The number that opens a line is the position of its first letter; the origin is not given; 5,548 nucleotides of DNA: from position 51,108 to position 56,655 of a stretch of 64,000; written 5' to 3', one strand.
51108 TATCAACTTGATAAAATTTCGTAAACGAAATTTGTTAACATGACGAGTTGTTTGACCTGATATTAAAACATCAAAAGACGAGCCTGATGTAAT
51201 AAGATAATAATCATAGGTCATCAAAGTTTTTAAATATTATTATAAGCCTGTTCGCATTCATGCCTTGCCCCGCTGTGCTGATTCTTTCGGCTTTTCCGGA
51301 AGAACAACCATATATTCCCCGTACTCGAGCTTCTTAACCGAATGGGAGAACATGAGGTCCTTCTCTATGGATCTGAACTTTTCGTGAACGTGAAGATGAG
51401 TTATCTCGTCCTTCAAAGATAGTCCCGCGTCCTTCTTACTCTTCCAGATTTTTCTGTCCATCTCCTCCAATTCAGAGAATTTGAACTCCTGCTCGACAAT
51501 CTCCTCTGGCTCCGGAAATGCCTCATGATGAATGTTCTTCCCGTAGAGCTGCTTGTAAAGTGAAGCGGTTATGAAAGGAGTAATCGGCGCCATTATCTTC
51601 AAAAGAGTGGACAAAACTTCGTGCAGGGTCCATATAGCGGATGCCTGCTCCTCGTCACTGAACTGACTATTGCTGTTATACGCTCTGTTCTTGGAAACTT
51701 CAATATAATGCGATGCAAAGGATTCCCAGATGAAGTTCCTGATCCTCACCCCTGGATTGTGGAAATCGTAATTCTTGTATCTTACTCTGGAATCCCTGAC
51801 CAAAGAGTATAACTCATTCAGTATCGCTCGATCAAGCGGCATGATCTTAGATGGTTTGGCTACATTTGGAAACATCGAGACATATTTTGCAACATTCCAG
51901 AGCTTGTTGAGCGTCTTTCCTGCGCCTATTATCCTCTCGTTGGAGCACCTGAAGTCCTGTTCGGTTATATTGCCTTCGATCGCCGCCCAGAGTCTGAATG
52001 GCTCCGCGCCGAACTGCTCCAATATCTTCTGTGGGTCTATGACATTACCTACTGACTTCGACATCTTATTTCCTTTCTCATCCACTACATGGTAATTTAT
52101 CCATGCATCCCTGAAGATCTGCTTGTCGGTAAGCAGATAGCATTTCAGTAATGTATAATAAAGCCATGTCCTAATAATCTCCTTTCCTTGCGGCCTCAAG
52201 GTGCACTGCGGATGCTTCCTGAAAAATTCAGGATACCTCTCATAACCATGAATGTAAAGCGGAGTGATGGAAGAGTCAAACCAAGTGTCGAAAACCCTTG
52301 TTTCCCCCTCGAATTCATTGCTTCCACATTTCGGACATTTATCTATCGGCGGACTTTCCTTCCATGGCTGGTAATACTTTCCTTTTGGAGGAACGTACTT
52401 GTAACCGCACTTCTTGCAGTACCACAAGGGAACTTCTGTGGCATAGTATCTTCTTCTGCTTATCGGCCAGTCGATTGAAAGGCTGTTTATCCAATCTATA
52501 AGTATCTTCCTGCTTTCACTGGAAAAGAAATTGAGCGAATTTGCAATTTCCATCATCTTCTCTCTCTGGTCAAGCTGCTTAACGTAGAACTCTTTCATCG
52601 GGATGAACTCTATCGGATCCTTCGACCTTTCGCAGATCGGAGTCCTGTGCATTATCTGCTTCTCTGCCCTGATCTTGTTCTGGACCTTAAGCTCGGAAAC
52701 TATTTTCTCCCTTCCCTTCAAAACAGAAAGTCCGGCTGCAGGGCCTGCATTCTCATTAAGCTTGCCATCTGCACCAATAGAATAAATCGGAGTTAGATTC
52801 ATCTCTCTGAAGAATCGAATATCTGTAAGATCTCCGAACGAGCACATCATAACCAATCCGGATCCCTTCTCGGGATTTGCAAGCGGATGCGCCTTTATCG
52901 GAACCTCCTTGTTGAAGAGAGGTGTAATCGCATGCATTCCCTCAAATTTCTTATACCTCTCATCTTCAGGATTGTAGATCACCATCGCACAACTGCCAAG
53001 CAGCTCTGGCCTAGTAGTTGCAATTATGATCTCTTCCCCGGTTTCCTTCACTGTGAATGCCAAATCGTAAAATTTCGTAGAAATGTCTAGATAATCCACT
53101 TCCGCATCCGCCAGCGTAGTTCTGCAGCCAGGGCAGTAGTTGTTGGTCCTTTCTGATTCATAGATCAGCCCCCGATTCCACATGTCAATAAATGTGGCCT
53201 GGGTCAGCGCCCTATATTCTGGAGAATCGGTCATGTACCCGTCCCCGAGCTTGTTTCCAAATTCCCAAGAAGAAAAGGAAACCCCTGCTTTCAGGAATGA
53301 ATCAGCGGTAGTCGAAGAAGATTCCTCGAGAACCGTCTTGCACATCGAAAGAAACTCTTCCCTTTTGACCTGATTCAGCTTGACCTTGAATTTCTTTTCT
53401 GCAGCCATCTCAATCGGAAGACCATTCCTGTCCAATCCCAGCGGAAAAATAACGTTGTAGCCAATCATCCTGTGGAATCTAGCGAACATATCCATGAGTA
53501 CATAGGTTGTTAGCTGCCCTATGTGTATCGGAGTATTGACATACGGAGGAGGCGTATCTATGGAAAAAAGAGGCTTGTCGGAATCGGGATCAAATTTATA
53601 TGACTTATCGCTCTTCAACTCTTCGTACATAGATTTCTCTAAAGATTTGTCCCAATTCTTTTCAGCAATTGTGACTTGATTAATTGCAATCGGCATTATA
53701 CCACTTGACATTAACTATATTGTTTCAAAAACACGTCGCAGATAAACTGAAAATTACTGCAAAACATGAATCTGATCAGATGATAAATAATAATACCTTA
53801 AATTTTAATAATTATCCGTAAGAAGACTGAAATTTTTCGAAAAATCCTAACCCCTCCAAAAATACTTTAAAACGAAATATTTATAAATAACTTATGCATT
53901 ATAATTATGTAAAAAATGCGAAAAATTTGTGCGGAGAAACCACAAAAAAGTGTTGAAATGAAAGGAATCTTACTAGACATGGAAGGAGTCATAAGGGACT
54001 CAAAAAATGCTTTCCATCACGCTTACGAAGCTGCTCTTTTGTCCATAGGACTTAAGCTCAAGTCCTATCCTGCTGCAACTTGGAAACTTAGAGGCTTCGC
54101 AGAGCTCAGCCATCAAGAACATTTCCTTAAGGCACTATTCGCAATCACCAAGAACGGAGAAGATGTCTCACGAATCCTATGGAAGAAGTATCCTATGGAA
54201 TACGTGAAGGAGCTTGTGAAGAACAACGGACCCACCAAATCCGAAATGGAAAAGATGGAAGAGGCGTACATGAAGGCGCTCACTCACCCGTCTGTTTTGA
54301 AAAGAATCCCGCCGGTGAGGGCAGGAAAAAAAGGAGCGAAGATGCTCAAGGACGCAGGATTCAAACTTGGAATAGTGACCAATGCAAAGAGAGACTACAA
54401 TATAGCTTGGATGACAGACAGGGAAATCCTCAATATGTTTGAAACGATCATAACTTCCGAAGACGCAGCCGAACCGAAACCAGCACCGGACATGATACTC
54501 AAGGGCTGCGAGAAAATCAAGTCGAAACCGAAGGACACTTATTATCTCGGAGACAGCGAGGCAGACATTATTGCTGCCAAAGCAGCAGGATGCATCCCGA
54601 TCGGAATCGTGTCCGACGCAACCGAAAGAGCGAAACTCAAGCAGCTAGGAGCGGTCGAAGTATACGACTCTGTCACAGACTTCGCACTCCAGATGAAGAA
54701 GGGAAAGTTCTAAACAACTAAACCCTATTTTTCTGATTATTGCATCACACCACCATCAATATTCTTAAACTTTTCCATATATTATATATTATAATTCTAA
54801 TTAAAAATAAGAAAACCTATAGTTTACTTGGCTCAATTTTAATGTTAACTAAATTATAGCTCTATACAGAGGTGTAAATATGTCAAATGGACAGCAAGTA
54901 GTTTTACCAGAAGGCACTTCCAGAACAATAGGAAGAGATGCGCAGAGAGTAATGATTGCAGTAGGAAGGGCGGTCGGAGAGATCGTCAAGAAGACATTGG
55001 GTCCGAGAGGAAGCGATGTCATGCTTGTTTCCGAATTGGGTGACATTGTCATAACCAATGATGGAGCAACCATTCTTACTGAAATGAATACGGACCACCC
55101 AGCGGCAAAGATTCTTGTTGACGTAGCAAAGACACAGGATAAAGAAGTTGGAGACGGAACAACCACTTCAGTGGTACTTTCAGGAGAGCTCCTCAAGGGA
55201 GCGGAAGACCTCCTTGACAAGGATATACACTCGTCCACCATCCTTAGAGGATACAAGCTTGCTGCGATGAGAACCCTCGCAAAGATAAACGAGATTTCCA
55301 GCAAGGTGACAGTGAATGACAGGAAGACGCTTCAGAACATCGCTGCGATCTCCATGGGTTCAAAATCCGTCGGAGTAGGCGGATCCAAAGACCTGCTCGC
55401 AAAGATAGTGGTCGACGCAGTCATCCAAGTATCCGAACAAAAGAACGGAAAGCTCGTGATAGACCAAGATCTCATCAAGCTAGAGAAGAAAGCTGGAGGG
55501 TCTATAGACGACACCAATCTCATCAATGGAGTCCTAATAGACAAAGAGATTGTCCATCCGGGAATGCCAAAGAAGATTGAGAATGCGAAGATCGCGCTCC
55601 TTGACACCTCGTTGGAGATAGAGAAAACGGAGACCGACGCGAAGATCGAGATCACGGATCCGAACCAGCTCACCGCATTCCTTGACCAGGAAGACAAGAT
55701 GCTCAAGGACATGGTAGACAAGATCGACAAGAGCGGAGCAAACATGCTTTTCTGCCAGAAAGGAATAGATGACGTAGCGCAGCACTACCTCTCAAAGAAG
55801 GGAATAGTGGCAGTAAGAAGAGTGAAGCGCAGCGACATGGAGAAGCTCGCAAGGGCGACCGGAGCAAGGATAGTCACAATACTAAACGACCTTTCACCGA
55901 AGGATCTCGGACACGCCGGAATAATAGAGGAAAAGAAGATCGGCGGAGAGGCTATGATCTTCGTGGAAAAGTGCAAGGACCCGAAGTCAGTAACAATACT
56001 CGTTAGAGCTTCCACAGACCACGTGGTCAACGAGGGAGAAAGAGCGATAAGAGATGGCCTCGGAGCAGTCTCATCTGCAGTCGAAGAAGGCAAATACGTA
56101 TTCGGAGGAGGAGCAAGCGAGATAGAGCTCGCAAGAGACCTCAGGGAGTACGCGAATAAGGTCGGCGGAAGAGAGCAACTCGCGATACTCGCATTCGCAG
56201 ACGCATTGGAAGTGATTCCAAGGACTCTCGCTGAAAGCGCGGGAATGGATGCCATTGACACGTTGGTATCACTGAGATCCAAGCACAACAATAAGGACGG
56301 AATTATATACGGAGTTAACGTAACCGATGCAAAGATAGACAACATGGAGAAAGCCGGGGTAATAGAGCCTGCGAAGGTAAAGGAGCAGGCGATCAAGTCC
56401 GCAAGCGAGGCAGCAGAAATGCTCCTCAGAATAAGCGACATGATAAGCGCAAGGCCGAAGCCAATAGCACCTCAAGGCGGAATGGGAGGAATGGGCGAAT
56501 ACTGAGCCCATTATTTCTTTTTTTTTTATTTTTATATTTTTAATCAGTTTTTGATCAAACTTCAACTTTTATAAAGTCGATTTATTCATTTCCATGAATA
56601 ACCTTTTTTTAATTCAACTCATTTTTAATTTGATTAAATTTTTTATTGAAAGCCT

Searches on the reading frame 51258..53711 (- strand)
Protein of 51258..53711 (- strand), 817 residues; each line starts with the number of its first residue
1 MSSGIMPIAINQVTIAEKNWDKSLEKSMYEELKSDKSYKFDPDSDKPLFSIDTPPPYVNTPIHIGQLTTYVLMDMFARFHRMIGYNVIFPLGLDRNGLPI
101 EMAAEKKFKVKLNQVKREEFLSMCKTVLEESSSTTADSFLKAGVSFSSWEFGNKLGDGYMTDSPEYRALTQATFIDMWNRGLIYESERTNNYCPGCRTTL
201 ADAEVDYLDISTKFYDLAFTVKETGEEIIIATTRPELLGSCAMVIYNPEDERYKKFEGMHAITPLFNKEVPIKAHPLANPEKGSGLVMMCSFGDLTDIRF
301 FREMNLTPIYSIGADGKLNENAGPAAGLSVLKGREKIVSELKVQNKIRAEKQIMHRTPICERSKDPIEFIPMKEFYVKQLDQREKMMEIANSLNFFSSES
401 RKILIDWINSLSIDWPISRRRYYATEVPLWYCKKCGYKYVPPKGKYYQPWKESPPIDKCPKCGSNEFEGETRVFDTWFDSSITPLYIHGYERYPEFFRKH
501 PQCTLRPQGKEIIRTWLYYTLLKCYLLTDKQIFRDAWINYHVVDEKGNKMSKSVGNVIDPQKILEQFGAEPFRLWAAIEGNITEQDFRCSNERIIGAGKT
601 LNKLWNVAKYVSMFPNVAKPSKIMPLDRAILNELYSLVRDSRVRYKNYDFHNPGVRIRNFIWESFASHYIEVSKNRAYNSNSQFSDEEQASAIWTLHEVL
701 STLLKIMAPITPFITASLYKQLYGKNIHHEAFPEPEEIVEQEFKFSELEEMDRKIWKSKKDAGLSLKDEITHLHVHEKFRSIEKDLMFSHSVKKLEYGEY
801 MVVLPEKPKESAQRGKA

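Call 27: search_protein_families(library=pfam, proteins=[window:51258-53711:-], max_evalue=0.00001)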
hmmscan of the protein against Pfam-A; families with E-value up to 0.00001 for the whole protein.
window:51258-53711:- (817 aa): 4 families
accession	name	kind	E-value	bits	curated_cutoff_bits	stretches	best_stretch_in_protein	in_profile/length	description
PF00133.28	tRNA-synt_1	-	1.8e-65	221.8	22.7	1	34-578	8-404/414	tRNA synthetases class I (I, L, M and V)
PF08264.19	Anticodon_1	-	2.8e-27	95.9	25.1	1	627-769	1-143/148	Anticodon-binding domain of tRNA ligase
PF09334.17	tRNA-synt_1g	-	1.8e-26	93.3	20.1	1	51-206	3-136/391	tRNA synthetases class I (M)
PF01406.26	tRNA-synt_1e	-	3.1e-06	27.2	27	0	533-576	237-280/301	tRNA synthetases class I (C) catalytic domain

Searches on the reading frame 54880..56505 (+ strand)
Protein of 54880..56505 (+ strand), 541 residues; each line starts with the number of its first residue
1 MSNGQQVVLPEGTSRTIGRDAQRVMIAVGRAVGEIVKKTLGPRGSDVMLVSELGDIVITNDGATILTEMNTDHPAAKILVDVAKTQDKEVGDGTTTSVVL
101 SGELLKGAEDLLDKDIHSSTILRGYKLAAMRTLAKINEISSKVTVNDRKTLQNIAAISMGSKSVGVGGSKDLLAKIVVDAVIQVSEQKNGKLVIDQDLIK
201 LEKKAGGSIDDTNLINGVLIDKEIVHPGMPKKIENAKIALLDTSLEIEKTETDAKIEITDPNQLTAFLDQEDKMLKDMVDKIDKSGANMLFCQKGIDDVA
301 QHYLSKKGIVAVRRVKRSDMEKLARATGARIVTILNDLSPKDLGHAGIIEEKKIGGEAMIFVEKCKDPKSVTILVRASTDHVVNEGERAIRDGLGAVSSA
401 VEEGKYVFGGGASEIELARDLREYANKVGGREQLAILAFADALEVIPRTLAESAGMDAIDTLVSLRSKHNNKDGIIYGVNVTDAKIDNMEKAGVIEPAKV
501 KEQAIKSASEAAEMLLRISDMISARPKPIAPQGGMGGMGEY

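Call 27: search_protein_families(library=pfam, proteins=[window:54880-56505:+], max_evalue=0.00001)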
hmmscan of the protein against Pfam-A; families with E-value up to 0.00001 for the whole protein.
window:54880-56505:+ (541 aa): 1 family
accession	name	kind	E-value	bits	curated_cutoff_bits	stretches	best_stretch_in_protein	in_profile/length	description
PF00118.29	Cpn60_TCP1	-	2.6e-178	594.2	34.3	1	33-525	2-489/490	TCP-1/cpn60 chaperonin family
